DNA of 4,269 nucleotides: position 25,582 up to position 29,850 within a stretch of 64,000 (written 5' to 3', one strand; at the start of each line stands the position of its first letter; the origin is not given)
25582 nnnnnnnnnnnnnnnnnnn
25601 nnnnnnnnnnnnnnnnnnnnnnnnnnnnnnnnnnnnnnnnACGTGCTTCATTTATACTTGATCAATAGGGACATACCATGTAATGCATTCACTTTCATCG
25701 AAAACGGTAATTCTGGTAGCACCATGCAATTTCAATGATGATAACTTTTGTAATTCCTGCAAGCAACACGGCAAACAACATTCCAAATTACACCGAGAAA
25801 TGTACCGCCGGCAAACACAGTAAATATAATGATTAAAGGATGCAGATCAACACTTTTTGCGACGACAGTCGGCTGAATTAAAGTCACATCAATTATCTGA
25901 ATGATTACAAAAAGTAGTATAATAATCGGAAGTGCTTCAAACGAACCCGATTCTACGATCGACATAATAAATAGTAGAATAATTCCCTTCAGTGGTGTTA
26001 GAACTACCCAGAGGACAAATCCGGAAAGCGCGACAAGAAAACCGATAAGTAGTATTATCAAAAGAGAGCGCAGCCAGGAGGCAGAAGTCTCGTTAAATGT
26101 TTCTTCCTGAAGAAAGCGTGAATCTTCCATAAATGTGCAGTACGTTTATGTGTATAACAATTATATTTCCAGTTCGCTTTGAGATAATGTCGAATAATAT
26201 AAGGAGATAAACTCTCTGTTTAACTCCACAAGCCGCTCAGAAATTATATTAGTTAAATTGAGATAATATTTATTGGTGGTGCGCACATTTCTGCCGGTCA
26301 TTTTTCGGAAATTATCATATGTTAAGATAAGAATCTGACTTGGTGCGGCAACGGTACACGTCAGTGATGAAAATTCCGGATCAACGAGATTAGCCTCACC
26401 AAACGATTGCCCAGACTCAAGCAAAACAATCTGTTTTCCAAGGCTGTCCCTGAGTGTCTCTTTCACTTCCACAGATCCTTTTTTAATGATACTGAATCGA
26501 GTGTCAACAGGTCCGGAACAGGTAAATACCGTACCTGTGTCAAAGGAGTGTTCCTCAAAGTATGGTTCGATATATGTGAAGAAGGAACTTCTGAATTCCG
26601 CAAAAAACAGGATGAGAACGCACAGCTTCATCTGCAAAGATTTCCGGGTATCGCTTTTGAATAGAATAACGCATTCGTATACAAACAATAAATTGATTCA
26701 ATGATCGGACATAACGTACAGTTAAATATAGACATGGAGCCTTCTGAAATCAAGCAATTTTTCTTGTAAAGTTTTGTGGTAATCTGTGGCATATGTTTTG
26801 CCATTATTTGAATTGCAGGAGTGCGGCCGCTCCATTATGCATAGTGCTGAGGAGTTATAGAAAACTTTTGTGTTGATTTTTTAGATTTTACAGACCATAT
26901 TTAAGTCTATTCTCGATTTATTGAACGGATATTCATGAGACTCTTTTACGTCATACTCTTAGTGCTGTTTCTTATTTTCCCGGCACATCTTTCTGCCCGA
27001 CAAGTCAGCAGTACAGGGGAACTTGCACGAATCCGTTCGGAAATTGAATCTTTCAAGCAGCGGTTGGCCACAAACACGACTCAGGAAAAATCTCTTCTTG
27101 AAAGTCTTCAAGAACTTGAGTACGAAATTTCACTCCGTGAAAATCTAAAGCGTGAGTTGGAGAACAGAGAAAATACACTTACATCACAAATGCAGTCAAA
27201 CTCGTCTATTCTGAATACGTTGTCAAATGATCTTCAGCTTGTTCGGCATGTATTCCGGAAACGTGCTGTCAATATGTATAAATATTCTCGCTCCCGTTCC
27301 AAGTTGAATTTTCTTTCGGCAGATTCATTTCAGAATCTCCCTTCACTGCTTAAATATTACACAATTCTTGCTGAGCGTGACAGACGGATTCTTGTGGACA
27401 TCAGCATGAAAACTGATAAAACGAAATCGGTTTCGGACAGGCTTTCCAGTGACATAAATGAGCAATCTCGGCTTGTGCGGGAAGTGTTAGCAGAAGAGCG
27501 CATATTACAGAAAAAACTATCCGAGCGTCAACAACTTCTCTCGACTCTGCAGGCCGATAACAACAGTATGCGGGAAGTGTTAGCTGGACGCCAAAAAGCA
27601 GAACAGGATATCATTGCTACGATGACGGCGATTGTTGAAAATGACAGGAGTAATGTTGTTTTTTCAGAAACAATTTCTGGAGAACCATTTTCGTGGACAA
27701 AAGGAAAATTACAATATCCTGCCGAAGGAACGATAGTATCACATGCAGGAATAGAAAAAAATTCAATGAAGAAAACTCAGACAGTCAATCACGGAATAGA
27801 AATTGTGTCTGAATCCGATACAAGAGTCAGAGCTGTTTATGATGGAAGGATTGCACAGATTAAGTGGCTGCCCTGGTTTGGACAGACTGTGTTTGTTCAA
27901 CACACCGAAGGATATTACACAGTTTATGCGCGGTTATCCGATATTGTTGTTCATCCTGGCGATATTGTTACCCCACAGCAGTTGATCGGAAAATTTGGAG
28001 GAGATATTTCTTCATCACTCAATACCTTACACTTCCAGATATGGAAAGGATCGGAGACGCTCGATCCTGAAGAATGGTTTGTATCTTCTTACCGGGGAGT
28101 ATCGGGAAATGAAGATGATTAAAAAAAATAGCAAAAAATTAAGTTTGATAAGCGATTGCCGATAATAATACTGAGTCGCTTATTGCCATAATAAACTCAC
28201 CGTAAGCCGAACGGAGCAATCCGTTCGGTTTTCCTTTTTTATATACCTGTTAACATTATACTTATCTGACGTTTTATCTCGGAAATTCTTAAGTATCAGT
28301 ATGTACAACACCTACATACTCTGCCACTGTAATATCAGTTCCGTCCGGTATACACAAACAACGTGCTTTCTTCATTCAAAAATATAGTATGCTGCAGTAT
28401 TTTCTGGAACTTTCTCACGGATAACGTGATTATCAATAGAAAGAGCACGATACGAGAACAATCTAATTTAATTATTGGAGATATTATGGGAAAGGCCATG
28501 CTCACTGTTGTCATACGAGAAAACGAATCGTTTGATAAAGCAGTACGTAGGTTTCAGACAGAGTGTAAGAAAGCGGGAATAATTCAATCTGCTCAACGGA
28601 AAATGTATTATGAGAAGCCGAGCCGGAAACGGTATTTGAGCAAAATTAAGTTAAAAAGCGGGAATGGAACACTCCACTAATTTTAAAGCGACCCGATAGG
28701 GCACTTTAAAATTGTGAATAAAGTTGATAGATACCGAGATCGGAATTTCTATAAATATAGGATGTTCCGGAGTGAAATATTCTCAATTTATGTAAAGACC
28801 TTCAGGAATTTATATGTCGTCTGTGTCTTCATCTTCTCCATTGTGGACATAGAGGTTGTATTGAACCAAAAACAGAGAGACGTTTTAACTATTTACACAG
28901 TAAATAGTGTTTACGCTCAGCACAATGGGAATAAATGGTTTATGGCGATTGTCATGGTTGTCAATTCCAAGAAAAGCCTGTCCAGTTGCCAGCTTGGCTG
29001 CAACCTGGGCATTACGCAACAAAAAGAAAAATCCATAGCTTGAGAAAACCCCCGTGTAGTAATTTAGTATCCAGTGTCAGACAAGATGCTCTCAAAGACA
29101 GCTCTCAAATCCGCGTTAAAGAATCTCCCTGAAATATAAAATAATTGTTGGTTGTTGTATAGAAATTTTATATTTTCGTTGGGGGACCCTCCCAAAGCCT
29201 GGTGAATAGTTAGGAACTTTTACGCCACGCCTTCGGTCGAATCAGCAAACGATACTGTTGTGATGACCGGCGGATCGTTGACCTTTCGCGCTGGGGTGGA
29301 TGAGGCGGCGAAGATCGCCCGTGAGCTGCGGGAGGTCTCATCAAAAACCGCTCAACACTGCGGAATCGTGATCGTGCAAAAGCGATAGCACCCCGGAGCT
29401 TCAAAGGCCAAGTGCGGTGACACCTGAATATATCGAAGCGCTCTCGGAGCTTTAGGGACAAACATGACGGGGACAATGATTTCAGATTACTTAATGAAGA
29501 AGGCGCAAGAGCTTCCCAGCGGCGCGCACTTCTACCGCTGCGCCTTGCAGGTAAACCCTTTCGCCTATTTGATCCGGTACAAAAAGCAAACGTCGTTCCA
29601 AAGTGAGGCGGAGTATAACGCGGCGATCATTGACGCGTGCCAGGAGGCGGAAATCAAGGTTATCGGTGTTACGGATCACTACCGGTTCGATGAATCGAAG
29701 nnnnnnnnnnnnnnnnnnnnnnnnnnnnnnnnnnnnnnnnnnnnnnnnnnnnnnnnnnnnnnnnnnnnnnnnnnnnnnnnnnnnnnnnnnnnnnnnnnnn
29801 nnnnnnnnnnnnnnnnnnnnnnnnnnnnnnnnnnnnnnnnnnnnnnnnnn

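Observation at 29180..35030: Foreign GC-rich island carrying three defence-type genes, inserted between rpsU and a truncated hutH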

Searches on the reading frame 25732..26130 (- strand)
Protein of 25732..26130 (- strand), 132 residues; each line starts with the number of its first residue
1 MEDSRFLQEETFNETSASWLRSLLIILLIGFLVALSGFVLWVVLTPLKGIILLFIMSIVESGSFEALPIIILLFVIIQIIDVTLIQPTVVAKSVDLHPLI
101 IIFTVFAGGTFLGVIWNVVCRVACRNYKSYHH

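Call 7: search_protein_families(library=pfam, proteins=[window:25732-26130:-], max_evalue=0.01)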
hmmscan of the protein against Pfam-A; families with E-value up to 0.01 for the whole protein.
window:25732-26130:- (132 aa): 1 family
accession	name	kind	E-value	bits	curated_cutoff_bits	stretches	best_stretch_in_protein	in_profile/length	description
PF01594.21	AI-2E_transport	-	3e-06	27.1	34.3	1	27-115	222-307/327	AI-2E family transporter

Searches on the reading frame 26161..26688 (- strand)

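Call 7: search_protein_families(library=pfam, proteins=[window:26161-26688:-], max_evalue=0.01)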
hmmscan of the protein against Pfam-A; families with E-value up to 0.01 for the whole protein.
window:26161-26688:- (175 aa): 1 family
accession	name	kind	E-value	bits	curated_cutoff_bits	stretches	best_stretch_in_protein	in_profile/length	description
PF00027.35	cNMP_binding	-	2.9e-09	37.2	27.5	1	47-132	2-87/89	Cyclic nucleotide-binding domain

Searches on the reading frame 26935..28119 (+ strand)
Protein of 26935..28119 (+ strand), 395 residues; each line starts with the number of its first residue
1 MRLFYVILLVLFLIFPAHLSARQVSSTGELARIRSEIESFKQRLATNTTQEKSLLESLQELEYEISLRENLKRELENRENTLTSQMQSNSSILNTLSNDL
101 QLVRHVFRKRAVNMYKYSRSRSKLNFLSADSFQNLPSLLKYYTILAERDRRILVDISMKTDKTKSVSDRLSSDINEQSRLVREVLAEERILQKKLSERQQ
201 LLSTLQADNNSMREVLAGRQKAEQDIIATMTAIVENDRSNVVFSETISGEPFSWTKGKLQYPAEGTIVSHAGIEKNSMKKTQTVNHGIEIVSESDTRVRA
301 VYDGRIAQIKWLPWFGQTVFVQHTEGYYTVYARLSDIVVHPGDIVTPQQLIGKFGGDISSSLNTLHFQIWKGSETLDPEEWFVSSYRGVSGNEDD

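Call 7: search_protein_families(library=pfam, proteins=[window:26935-28119:+], max_evalue=0.01)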
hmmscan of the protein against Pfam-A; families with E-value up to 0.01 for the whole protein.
window:26935-28119:+ (395 aa): 2 families
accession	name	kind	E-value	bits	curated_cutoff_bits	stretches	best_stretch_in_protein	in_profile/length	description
PF01551.29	Peptidase_M23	-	6.9e-21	74.7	28.7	1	285-378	3-96/96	Peptidase family M23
PF23353.1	BBS2_hp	-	0.0043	17.5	27.7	1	155-232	9-88/98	BBS2 hairpin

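Call 10: find_encoding_contigs(protein=window:26935-28119:+, flank=10000, max_places=6)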
Protein window:26935-28119:+ (395 aa): 4 contigs read that carry it; 2 places shown.
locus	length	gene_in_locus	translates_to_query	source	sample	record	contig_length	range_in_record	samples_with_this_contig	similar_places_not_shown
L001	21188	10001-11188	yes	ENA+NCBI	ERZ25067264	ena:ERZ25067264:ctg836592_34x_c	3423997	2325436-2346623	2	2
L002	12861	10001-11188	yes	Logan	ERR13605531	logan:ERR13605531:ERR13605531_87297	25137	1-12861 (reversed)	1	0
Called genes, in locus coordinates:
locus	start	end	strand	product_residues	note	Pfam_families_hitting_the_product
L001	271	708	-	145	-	PF00633:HHH (faint), PF14520:HHH_5 (faint), PF12836:HHH_3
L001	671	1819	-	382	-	PF00226:DnaJ, PF01556:DnaJ_C, PF00684:DnaJ_CXXCXGXG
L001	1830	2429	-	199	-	PF01025:GrpE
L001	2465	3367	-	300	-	PF01628:HrcA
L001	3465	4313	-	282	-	PF18075:FtsX_ECD, PF02687:FtsX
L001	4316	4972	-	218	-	PF00005:ABC_tran, PF13304:AAA_21 (faint)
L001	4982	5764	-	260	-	PF01209:Ubie_methyltran, PF13489:Methyltransf_23 (weak), PF05175:MTS (weak), PF13847:Methyltransf_31, PF08241:Methyltransf_11, PF08242:Methyltransf_12, PF13649:Methyltransf_25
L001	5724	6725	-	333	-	PF04166:PdxA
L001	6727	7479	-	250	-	PF01784:DUF34_NIF3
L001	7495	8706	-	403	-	PF13486:Dehalogenase (weak), PF12838:Fer4_7 (weak), PF13484:Fer4_16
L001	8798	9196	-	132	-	PF01594:AI-2E_transport (weak)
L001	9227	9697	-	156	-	PF00027:cNMP_binding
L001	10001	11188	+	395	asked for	PF01551:Peptidase_M23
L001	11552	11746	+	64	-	PF01165:Ribosomal_S21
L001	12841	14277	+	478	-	PF13476:AAA_23 (weak)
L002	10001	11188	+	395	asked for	PF01551:Peptidase_M23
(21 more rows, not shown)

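Call 15: find_related_loci(query=window:26935-28119:+, collection=genome_contigs, flank=10000)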
Query window:26935-28119:+ (395 aa) in genome_contigs; peptide patterns used: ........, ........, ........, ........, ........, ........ (x = any residue, [..] = any of these).
126 stretches matched a pattern; 1 encode a relative of the query (tblastn E <= 1e-3); 1 distinct loci.
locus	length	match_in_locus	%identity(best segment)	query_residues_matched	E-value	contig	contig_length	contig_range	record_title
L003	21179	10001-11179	90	1-393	0e+0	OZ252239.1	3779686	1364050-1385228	MAG: bacterium isolate 864b4b2c-5474-447e-aa23-773c98dba934 genome assembly, chromosome: 1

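Call 49: list_cluster_members(proteins=[window:26935-28119:+, window:17605-18750:-, window:37624-39294:-, P0003, P0121])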
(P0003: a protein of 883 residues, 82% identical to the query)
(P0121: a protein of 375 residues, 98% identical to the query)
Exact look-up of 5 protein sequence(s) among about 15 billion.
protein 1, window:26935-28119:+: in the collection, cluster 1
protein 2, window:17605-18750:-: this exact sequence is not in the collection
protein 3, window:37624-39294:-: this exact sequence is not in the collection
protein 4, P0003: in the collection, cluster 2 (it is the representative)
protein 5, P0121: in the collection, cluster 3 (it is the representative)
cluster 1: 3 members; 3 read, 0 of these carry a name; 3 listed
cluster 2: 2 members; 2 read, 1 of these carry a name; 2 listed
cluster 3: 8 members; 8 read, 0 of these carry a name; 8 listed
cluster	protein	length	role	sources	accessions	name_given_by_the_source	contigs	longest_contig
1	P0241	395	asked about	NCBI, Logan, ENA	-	-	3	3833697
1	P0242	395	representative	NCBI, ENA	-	-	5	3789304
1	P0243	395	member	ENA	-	-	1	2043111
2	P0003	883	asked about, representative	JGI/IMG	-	energy-coupling factor transporter ATP-binding protein EcfA2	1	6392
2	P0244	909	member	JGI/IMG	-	-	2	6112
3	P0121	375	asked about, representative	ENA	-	-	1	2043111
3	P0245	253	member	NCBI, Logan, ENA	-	-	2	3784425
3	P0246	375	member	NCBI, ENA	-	-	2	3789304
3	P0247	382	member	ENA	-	-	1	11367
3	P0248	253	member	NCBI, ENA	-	-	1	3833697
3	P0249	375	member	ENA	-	-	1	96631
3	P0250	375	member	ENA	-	-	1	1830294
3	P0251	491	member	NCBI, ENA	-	-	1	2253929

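Call 50: find_encoding_contigs(protein=P0251, flank=10000, max_places=3)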
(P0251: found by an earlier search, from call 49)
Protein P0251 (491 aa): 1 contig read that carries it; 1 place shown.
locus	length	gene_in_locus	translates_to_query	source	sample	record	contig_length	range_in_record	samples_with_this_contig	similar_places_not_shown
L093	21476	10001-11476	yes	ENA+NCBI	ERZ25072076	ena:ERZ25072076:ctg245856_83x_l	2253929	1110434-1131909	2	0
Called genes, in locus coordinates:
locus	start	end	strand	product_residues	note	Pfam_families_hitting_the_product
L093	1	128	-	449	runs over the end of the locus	PF03435:Sacchrp_dh_NADP, PF16653:Sacchrp_dh_C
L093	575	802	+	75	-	-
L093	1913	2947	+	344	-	-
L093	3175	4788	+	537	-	PF01293:PEPCK_ATP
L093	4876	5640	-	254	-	PF02219:MTHFR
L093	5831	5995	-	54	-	PF02965:Met_synt_B12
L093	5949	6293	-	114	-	PF02965:Met_synt_B12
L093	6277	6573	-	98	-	PF02965:Met_synt_B12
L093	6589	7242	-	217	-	PF02310:B12-binding, PF02965:Met_synt_B12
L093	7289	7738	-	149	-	PF02607:B12-binding_2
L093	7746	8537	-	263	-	PF00809:Pterin_bind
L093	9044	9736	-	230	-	PF02574:S-methyl_trans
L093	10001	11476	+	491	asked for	PF01555:N6_N4_Mtase, PF01844:HNH, PF14279:HNH_5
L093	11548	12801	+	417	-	-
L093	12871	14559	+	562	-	PF00133:tRNA-synt_1, PF01406:tRNA-synt_1e (faint), PF09334:tRNA-synt_1g, PF08264:Anticodon_1 (faint), PF19303:Anticodon_3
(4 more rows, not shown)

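Call 53: search_protein_families(library=ncbifam, proteins=[P0251, L003:12315-12878:-], max_evalue=0.01)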
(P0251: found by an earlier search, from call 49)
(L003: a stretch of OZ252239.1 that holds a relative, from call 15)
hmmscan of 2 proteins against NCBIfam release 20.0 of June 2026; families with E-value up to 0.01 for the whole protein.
P0251 (491 aa): 6 families
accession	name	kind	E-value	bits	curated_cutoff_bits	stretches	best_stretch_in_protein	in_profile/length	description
NF008572.0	PRK11524.1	equivalog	1.2e-31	109.9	292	2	292-378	172-257/294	adenine-specific DNA-methyltransferase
NF050803.1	DnaMtaseCcrMCaul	equivalog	2.2e-19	69.6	830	1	312-382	182-252/350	adenine-specific DNA-methyltransferase CcrM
NF010253.0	PRK13699.1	subfamily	4.1e-14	52.8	244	1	291-377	121-205/226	DNA methyltransferase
NF040563.1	guided_IscB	equivalog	2.6e-11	43.2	175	1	412-476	183-245/314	RNA-guided endonuclease IscB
NF049971.1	CRISPR_Cas9d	exception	5.4e-11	41.9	375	1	413-474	537-602/986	type II CRISPR RNA-guided endonuclease Cas9d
TIGR01865.2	cas_Csn1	equivalog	1.7e-07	29.9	100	1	409-474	561-633/1070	type II CRISPR RNA-guided endonuclease Cas9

L003:12315-12878:- (187 aa): 2 families
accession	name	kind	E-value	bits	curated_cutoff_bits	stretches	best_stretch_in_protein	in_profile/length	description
NF033936.1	CuZnOut_SO0444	equivalog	6.5e-07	28.8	300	1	63-178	9-123/351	SO_0444 family Cu/Zn efflux transporter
NF040736.1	efflux_SaoE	equivalog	1.8e-05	24.2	325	1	59-181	15-136/352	efflux transporter SaoE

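Call 54: search_protein_families(library=pfam, proteins=[P0251, L003:12315-12878:-, L003:11877-12116:-], max_evalue=1)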
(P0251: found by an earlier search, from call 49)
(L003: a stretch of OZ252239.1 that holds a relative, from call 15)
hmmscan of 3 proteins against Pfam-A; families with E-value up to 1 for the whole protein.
P0251 (491 aa): 10 families
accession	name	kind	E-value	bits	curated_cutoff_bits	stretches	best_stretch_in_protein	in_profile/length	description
PF01555.25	N6_N4_Mtase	-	3.1e-42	145.5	26.7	1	26-373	1-219/221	DNA methylase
PF01844.29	HNH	-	5.8e-12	46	21.4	1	424-469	1-47/47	HNH endonuclease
PF14279.12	HNH_5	-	3.2e-10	40.2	27.5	1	424-475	1-52/56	HNH endonuclease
PF02945.21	Endonuclease_7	-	0.00038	20.7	23.6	1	403-469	7-66/82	Recombination endonuclease VII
PF13395.12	HNH_4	-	0.001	19.4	22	1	432-469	15-51/54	HNH endonuclease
PF03602.21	Cons_hypoth95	-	0.018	15.2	24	1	22-39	110-127/182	Conserved hypothetical protein 95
PF02086.21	MethyltransfD12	-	0.018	15.2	22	0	24-42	174-195/253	D12 class N6 adenine-specific DNA methyltransferase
PF05724.17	TPMT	-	0.066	13.3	26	1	308-371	9-73/218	Thiopurine S-methyltransferase (TPMT)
PF03450.22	CO_deh_flav_C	-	0.12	12.9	25.5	1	343-394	36-88/102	CO dehydrogenase flavoprotein C-terminal domain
PF13847.12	Methyltransf_31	-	0.21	11.7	27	1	335-369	3-40/145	Methyltransferase domain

L003:12315-12878:- (187 aa): 1 family
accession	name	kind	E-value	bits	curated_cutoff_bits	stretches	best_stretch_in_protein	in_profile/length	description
PF03773.19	ArsP_1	-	4.5e-09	36.3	32.3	1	59-181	13-135/294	Predicted permease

L003:11877-12116:- (79 aa): 0 families

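Call 74: search_protein_families(library=padloc, proteins=[P0251], max_evalue=0.001)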
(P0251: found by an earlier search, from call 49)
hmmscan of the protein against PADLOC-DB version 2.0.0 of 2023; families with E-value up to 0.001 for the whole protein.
P0251 (491 aa): 76 families (the best 25 are shown)
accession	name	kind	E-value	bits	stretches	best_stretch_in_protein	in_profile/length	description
PDLC03354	MTase_II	-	2.1e-62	209.5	2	254-382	267-387/425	Type II methyltransferase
PDLC03339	MTase_II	-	1.3e-54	183.5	3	290-383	184-277/399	Type II methyltransferase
PDLC03300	MTase_II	-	3.3e-44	149.2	2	282-380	182-279/302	Type II methyltransferase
PDLC03299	MTase_II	-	5.8e-38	129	3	291-378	172-258/296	Type II methyltransferase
PDLC03636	MTase_III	-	5.1e-36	122.6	1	96-381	96-409/575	Type III methyltransferase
PDLC03371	MTase_II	-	1.3e-34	118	2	290-380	166-255/260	Type II methyltransferase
PDLC03644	MTase_III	-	1.5e-34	117.6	1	67-381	77-397/542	Type III methyltransferase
PDLC03638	MTase_III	-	8.8e-32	108.3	1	97-381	432-681/816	Type III methyltransferase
PDLC03635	MTase_III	-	4.4e-30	103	2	288-381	482-576/708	Type III methyltransferase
PDLC03633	MTase_III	-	1.3e-27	94.8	2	312-377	288-353/616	Type III methyltransferase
PDLC03641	MTase_III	-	9.9e-27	91.8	1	12-358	110-433/657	Type III methyltransferase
PDLC03320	MTase_II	-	1.6e-22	78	1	293-379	191-276/289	Type II methyltransferase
PDLC03265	MTase_II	-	2.7e-22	77.6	2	301-378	252-329/333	Type II methyltransferase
PDLC03216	MTase_II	-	3.7e-22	76.8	1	316-382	194-260/364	Type II methyltransferase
PDLC03634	MTase_III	-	6.8e-22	76.1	1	14-352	102-425/621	Type III methyltransferase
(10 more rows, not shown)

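Call 75: search_dna_similar(query=P0251, collection=phages, mode=protein, max_rows=12)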
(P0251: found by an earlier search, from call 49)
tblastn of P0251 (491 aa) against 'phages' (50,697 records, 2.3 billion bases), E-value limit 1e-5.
Records with a match: 593; places in all: 658; records where one place covers at least 80% of the query: 3.
Best place of each record, by identity: <60% 593.
By first word of the organism name: Escherichia 73; Staphylococcus 60; Synechococcus 48; Campylobacter 44; Brucella 41; Vibrio 29; Gordonia 28; Flavobacterium 27; Streptomyces 22; Pseudoalteromonas 14; and 70 more.
By host as written in the record: - 84; Escherichia coli 26; Gordonia terrae 3612 24; Campylobacter jejuni 21; Staphylococcus aureus 21; Streptomyces lividans JI 1326 15; Flavobacterium sp. LMO6 15; Campylobacter jejuni NCTC12662 14; and 176 more.
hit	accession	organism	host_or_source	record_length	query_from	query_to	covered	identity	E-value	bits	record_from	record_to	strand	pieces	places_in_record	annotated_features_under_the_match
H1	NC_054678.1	Streptomyces phage Yasdnil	Streptomyces griseus ATCC 10137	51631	9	426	85%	36.5%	3e-65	234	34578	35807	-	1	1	48: DNA methyltransferase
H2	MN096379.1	Streptomyces phage Yasdnil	Streptomyces griseus ATCC 10137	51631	9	426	85%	36.5%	3e-65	234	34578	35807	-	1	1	48: DNA methylase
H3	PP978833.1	Streptomyces phage Emaanora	Streptomyces lividans JI 1326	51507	9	426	85%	36.3%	1e-64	232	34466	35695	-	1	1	51: DNA methyltransferase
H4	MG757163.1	Streptomyces phage OzzyJ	Streptomyces lividans JI1326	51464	9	393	78%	37.9%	2e-74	261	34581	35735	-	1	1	DNA methylase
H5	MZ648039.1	Streptomyces phage RedBear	Streptomyces lividans JI 1326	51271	9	393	78%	37.7%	9e-74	259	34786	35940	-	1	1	49: methyltransferase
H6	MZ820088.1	Streptomyces phage Katalie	Streptomyces lividans JI 1326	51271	9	393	78%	37.7%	9e-74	259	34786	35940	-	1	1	48: methyltransferase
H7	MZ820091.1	Streptomyces phage South40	Streptomyces lividans JI 1326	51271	9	393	78%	37.7%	9e-74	259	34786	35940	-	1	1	48: methyltransferase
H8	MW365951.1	Streptomyces phage Hippo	Streptomyces lividans JI 1326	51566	9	378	75%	38.9%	2e-65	234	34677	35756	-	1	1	48: methyltransferase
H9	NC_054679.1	Streptomyces phage Werner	Streptomyces lividans JI 1326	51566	9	378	75%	38.9%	2e-65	234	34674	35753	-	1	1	48: DNA methyltransferase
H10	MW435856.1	Streptomyces phage Werner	Streptomyces lividans JI 1326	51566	9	378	75%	38.9%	2e-65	234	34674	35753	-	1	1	48: methyltransferase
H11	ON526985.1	Streptomyces phage Ejemplo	Streptomyces griseus ATCC 10137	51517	9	378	75%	37.6%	3e-66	237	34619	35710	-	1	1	47: DNA methyltransferase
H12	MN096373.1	Streptomyces phage TuanPN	Streptomyces griseus ATCC 10137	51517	9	378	75%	37.6%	3e-66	237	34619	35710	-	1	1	47: DNA methylase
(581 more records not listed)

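Call 90: find_encoding_contigs(protein=P0246, flank=7000, max_places=4)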
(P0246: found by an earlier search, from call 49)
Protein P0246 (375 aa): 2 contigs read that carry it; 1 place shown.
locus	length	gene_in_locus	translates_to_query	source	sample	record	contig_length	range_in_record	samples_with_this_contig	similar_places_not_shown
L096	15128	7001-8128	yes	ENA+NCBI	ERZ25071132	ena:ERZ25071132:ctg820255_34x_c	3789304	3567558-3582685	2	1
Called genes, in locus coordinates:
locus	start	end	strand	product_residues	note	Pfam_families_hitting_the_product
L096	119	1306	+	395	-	PF01551:Peptidase_M23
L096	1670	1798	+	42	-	PF01165:Ribosomal_S21 (weak)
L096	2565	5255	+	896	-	PF02463:SMC_N (weak), PF13476:AAA_23 (faint), PF13304:AAA_21 (weak)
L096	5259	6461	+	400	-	PF04326:SLFN_AlbA_2, PF13749:HATPase_c_4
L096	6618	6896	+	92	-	-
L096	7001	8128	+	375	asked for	PF01555:N6_N4_Mtase, PF01844:HNH, PF14279:HNH_5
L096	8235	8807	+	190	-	PF00221:Lyase_aromatic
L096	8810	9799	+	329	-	PF00753:Lactamase_B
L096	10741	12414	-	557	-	-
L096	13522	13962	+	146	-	-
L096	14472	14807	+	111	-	-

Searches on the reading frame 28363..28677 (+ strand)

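Call 7: search_protein_families(library=pfam, proteins=[window:28363-28677:+], max_evalue=0.01)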
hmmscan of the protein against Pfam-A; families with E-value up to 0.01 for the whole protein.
window:28363-28677:+ (105 aa): 1 family
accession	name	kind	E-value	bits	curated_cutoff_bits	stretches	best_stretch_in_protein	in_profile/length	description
PF01165.25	Ribosomal_S21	-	4.9e-15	55.4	27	1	48-92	1-45/55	Ribosomal protein S21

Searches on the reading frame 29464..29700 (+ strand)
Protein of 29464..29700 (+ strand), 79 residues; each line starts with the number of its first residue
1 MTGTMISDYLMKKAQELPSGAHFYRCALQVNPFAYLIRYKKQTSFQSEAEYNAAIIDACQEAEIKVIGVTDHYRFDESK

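Call 6: search_protein_families(library=pfam, proteins=[window:29464-29700:+], max_evalue=0.01)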
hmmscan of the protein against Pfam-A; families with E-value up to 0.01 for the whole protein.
window:29464-29700:+ (79 aa): 0 families

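Call 8: search_protein_families(library=ncbifam, proteins=[window:29464-29700:+], max_evalue=0.01)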
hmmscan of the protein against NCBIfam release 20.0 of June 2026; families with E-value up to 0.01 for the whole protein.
window:29464-29700:+ (79 aa): 1 family
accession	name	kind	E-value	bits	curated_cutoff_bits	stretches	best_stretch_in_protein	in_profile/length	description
NF045780.1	TrlF_fam_ATP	equivalog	4.1e-14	52.3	350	1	20-76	2-55/944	TrlF family AAA-like ATPase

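Call 9: search_protein_families(library=padloc, proteins=[window:29464-29700:+], max_evalue=0.01)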
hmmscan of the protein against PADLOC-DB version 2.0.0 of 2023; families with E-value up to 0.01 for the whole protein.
window:29464-29700:+ (79 aa): 0 families
